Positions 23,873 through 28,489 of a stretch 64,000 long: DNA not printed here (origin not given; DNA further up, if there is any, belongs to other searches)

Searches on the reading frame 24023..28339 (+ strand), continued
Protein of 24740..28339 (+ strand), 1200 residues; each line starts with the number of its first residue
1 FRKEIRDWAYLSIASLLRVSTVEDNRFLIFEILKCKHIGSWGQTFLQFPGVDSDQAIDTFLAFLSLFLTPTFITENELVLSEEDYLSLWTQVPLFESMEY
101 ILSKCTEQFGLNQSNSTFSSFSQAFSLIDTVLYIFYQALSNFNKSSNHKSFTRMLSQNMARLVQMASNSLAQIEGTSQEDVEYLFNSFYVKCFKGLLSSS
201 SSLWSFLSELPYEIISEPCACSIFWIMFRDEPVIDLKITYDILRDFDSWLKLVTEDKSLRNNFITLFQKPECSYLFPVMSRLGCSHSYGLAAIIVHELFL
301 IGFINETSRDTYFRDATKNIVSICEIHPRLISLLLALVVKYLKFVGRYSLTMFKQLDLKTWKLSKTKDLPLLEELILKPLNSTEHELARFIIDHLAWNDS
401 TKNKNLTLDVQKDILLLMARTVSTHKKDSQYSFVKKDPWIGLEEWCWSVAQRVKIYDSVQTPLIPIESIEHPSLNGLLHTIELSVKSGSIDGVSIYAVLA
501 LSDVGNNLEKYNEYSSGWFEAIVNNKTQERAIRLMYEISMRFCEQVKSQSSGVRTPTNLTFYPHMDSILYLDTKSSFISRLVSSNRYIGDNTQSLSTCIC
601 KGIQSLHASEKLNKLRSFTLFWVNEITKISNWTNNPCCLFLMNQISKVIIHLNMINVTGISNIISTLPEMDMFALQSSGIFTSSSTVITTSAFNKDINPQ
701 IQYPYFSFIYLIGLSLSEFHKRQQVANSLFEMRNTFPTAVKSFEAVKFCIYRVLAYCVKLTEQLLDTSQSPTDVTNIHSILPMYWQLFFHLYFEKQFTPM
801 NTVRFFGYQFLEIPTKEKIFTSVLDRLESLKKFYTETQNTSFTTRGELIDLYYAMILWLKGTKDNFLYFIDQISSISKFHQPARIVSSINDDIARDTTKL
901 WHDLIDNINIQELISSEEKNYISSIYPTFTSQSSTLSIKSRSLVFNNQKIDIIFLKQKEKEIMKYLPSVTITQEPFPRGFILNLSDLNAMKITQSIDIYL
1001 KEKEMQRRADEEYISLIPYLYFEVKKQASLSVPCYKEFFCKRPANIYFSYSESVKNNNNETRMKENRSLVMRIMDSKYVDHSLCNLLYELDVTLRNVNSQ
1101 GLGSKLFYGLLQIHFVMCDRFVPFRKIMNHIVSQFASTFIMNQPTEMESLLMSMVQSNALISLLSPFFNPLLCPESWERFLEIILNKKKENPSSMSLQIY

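Call 65: list_cluster_members(proteins=[P0073, P0076, P0078, P0058, P0060, P0042, P0033, P0032, P0031, P0045])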
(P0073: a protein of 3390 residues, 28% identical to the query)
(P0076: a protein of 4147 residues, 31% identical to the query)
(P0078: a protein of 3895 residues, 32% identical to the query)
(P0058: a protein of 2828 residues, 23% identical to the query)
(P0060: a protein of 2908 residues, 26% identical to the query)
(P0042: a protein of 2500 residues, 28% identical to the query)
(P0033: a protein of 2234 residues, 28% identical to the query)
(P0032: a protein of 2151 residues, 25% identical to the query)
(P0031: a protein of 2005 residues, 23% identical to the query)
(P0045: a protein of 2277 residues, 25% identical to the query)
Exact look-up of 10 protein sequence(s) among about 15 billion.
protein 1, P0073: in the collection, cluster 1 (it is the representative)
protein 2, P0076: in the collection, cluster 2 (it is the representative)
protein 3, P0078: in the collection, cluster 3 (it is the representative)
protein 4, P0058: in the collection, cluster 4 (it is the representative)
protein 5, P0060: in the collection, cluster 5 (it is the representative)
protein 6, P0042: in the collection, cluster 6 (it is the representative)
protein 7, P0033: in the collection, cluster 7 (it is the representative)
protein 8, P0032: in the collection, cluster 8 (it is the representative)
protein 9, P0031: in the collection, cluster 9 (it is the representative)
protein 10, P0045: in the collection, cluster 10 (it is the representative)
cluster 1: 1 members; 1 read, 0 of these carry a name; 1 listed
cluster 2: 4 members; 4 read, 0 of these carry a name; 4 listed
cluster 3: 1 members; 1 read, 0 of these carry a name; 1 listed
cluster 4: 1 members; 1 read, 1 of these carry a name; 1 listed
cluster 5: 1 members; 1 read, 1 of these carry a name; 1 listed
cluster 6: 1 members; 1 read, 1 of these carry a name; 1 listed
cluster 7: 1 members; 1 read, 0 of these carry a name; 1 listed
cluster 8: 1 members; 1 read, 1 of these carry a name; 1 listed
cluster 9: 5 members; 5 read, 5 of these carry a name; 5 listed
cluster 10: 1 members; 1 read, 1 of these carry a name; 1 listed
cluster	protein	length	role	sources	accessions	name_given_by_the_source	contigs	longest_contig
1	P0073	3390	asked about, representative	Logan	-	-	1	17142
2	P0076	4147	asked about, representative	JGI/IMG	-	-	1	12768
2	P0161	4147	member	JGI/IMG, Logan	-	-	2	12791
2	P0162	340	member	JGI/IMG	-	-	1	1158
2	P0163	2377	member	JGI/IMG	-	-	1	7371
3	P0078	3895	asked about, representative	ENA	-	-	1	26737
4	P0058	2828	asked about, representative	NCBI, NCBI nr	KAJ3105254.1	Ectopic P granules protein 5 [Phlyctochytrium planicorne]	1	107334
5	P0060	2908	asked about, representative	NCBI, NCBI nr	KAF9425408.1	hypothetical protein BGZ94_007559 [Podila epigama]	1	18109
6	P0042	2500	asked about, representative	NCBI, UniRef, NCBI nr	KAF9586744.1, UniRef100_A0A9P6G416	Ectopic P granules protein 5 [Lunasporangiospora selenospora] | Ectopic P granules protein 5 n=1 Tax=Lunasporangiospora selenospora TaxID=979761 ...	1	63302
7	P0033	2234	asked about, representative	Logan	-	-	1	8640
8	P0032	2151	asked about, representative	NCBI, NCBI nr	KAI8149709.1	hypothetical protein BJV82DRAFT_589015 [Fennellomyces sp. T-0311]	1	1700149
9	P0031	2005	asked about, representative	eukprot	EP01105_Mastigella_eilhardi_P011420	TRINITY_DN2633_c0_g1_i2.p1 TRINITY_DN2633_c0_g1~~TRINITY_DN2633_c0_g1_i2.p1 ORF ...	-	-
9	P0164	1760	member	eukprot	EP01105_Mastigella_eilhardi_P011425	TRINITY_DN2633_c0_g1_i8.p1 TRINITY_DN2633_c0_g1~~TRINITY_DN2633_c0_g1_i8.p1 ORF ...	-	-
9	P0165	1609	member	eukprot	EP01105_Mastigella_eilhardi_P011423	TRINITY_DN2633_c0_g1_i6.p1 TRINITY_DN2633_c0_g1~~TRINITY_DN2633_c0_g1_i6.p1 ORF ...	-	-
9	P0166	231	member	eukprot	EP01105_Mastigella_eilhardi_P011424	TRINITY_DN2633_c0_g1_i7.p1 TRINITY_DN2633_c0_g1~~TRINITY_DN2633_c0_g1_i7.p1 ORF ...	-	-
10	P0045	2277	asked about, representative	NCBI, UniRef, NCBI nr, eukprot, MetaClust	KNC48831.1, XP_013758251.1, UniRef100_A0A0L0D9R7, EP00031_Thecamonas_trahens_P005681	uncharacterized protein AMSG_04576 [Thecamonas trahens ATCC 50062] | Epg5-like TPR domain-containing protein n=1 Tax=Thecamonas trahens ATCC 50062 ... | hypothetical protein AMSG_04576 [Thecamonas trahens ATCC 50062]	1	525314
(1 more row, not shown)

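Call 82: predict_structure(alignment_id=A6)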
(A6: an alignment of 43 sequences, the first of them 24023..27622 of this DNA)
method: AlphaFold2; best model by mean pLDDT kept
length: 1200 residues; sequences in the alignment: 43
mean_pLDDT: 82.5   pTM: 0.69
mean pLDDT of the five models: 82.5, 81.6, 80.2, 80.1, 79.2
residues with pLDDT >= 90: 516; 70-90: 483; 50-70: 126; < 50: 75
segments of 3 or more residues with pLDDT < 50: 1-18, 172-176, 787-796, 915-924, 1169-1190, 1197-1200
pLDDT, mean of each block of 10 residues (from residue 1): 35 46 79 78 91 93 92 89 82 70 72 87 91 92 95 92 77 50 59 88 93 76 85 84 94 89 88 90 84 88 83 69 94 93 78 76 89 89 89 95 91 71 90 88 93 91 86 68 92 91 90 95 95 96 92 96 96 96 94 94 94 94 95 79 83 94 78 67 90 89 91 89 84 92 91 85 84 92 67 57 89 62 67 92 93 91 90 89 93 84 76 48 50 70 91 89 86 73 73 91 85 89 94 85 86 82 92 80 87 87 67 60 84 88 88 85 64 37 37 47
secondary structure, 60 per line:
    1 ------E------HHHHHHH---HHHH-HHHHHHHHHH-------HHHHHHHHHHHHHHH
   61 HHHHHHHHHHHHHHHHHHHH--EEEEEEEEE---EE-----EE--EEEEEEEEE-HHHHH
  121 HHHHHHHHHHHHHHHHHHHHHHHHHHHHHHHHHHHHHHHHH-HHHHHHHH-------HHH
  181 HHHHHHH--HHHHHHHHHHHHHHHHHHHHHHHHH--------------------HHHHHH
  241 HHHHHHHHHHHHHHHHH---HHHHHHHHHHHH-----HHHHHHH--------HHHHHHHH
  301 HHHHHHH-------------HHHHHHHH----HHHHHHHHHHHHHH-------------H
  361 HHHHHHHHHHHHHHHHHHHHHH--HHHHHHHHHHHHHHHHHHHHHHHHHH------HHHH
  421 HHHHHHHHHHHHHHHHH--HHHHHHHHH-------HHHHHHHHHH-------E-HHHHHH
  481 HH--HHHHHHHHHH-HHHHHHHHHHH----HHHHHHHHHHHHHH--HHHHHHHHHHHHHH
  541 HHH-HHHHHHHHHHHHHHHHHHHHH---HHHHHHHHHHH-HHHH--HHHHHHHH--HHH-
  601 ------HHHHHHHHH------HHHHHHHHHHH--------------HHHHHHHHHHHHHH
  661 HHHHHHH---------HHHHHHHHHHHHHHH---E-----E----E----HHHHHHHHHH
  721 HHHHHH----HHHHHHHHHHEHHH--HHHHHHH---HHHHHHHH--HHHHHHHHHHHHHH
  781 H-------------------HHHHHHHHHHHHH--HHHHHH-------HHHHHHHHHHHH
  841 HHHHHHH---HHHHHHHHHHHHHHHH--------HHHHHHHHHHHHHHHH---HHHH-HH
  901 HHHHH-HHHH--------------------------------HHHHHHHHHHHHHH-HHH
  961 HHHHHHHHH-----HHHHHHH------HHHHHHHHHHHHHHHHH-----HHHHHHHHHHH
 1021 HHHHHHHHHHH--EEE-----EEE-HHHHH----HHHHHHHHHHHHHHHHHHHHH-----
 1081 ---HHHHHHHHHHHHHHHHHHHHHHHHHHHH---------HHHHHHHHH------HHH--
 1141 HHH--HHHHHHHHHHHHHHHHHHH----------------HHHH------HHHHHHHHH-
elements in order (helices of 4 or more, strands of 3 or more residues): H14-20 H24-27 H29-38 H46-80 E83-91 E106-114 H116-161 H163-170 H178-187 H190-214 H235-257 H261-272 H278-284 H293-307 H321-328 H333-346 H360-382 H385-410 H417-437 H440-448 H456-465 H475-482 H485-494 H496-506 H511-524 H527-543 H545-565 H569-579 H581-584 H587-594 H607-615 H622-632 H647-667 H677-691 H711-726 H731-740 H747-753 H757-764 H767-781 H801-813 H816-821 H829-847 H851-866 H875-890 H894-897 H899-905 H907-910 H943-956 H958-969 H975-981 H988-1004 H1010-1031 E1034-1036 E1042-1044 H1046-1050 H1055-1075 H1084-1111 H1121-1129 H1146-1164 H1181-1184 H1191-1199

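Call 85: fold_search(model_id=the predicted structure, library=pdb)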
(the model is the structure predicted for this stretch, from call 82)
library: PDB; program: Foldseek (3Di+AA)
matches with E <= 10: 468; with E <= 0.001: 15
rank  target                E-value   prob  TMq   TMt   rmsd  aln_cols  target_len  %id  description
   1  7z8t_D                1.9e-04  1.00  0.16  0.16  30.2      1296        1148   11  CAND1-SCF-SKP2 CAND1 engaged SCF rocked (released 2023-04-19)
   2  8hq6_C                2.3e-04  1.00  0.17  0.19  31.6      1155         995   11  KL2 in complex with CRM1-Ran-RanBP1 (released 2023-10-25)
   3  7kzt_V                2.7e-04  0.99  0.15  0.15  29.8      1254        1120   11  Structure of the human fanconi anaemia Core-UBE2T-ID-DNA complex in intermediate state (released 2021-03-10)
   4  5xoj_C                2.8e-04  1.00  0.14  0.16  34.4      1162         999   10  Crystal structure of Xpo1p-PKI-Nup42p-Gsp1p-GTP complex (released 2017-08-16)
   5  9vm1_C                3.7e-04  1.00  0.15  0.17  35.9      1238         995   10  MVM NS2 mutant Nm42 in complex with CRM1-Ran-RanBP1 (released 2025-08-06)
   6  7ypz_C                5.4e-04  0.99  0.17  0.19  31.8      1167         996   11  Zafirlukast in complex with CRM1-Ran-RanBP1 (released 2023-08-16)
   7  7dbg_C                6.2e-04  0.99  0.17  0.19  30.9      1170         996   10  Yeast CRM1e (apo) in complex with Ran-RanBP1 (released 2021-09-29)
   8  6m6x_C                6.2e-04  0.99  0.15  0.16  31.8      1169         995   11  Oridonin in complex with CRM1#-Ran-RanBP1 (released 2021-03-17)
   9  7r5k_B0               6.8e-04  0.99  0.17  0.13  27.5      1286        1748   11  Human nuclear pore complex (constricted) (released 2022-06-22)
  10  4xri                  7.6e-04  1.00  0.17  0.22  30.2      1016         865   10  Crystal Structure of Importin Beta in an Ammonium Sulfate Condition (released 2016-01-27)
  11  6x2u_C                7.6e-04  0.99  0.17  0.19  31.6      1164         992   11  Crystal Structure of PKINES peptide bound to CRM1 (released 2020-07-01)
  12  9n74_SP               9.0e-04  0.93  0.12  0.09  28.5      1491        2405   10  SSU processome maturation and disassembly, State H (released 2025-10-29)
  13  8or3_C                9.4e-04  0.97  0.14  0.14  30.1      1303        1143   10  CAND1-CUL1-RBX1-SKP1-SKP2-DCNL1 (released 2023-06-28)
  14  9n6x_SP               9.4e-04  0.95  0.13  0.09  33.9      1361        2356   12  SSU processome maturation and disassembly, State B (released 2025-11-05)
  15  6m60_C                9.7e-04  0.99  0.17  0.19  31.2      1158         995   10  Plumbagin in complex with CRM1#-Ran-RanBP1 (released 2021-06-09)
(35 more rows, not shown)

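Call 88: find_encoding_contigs(protein=P0155, flank=6000, max_places=2)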
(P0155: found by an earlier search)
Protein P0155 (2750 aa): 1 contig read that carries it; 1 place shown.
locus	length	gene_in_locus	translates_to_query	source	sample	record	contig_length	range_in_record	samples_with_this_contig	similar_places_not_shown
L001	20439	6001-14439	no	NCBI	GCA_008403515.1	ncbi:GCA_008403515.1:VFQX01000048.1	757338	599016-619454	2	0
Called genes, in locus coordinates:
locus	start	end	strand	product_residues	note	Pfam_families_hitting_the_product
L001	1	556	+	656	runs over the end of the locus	PF23098:Beta-prop_NOL10_N, PF25174:Beta-prop_THOC3, PF23414:Beta-prop_EML_2 (weak), PF24807:WD40_CDC20-Fz, PF24814:WD40_Prp19, PF25173:Beta-prop_WDR3_1st, PF23381:Beta-prop_IFT122_1st, PF23097:NOL10_2nd, +4 more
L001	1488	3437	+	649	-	PF00069:Pkinase, PF07714:PK_Tyr_Ser-Thr, PF00069:Pkinase, PF14531:Kinase-like (weak)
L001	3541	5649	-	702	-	-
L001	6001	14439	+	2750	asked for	PF27745:Epg5_N, PF27737:TPR-like_Epg5, PF26573:TPR_Epg5_2 (weak)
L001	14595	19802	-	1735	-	PF19055:ABC2_membrane_7, PF01061:ABC2_membrane, PF19055:ABC2_membrane_7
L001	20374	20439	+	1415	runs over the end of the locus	PF27087:LRR_TMOD-LMOD (faint), PF13516:LRR_6 (faint)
